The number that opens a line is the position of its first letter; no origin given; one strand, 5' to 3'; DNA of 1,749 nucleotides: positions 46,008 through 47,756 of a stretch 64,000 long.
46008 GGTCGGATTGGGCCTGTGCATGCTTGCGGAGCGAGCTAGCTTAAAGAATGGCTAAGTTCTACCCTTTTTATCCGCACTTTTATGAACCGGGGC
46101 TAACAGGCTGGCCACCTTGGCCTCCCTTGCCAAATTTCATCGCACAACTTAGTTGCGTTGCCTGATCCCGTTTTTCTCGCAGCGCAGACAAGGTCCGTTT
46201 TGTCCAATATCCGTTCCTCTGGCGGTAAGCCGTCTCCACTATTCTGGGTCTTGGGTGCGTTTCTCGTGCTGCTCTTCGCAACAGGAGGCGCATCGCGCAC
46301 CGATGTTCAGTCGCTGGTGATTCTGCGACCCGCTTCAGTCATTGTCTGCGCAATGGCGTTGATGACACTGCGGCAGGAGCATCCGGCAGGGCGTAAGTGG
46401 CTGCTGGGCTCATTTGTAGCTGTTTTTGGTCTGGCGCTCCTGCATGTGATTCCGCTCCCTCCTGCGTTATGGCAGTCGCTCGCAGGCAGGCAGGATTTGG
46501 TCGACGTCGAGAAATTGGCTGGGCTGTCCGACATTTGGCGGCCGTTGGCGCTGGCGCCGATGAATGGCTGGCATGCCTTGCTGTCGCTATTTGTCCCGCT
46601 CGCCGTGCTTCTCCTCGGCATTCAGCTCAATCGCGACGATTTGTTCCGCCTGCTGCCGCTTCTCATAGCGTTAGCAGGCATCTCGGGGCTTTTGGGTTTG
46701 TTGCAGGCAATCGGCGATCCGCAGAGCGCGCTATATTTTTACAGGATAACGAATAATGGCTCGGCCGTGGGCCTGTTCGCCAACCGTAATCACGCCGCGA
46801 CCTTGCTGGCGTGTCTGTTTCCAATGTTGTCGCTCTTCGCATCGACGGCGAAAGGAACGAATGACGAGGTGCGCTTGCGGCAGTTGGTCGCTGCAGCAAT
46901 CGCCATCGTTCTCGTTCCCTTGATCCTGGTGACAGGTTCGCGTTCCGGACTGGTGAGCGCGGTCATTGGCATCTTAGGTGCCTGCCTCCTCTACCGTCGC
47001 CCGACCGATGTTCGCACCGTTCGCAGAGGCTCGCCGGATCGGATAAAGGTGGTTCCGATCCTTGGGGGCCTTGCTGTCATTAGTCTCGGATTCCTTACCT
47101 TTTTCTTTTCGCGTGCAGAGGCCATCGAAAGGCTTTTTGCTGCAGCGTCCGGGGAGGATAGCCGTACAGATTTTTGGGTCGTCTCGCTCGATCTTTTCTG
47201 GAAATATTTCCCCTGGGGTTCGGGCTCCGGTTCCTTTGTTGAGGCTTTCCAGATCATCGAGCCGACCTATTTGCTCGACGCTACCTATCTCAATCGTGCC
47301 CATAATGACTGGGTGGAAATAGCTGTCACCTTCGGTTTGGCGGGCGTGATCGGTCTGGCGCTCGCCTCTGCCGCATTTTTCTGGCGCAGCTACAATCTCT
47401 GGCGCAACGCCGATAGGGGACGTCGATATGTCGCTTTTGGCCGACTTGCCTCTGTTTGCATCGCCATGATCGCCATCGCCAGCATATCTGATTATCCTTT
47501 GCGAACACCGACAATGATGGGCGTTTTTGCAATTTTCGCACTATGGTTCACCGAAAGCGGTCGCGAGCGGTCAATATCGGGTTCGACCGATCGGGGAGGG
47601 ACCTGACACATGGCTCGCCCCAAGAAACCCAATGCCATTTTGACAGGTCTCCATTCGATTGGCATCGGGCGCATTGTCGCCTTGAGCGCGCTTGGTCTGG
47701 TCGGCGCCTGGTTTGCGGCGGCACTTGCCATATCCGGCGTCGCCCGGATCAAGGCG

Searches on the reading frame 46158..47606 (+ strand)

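Call 24: search_protein_families(library=pfam, proteins=[window:46158-47606:+], max_evalue=0.01)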
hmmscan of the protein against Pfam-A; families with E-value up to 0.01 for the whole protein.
window:46158-47606:+ (482 aa): 1 family
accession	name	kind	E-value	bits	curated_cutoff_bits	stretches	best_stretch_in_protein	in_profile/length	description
PF04932.20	Wzy_C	-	4.5e-18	65.9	31.7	1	248-400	2-148/149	O-Antigen ligase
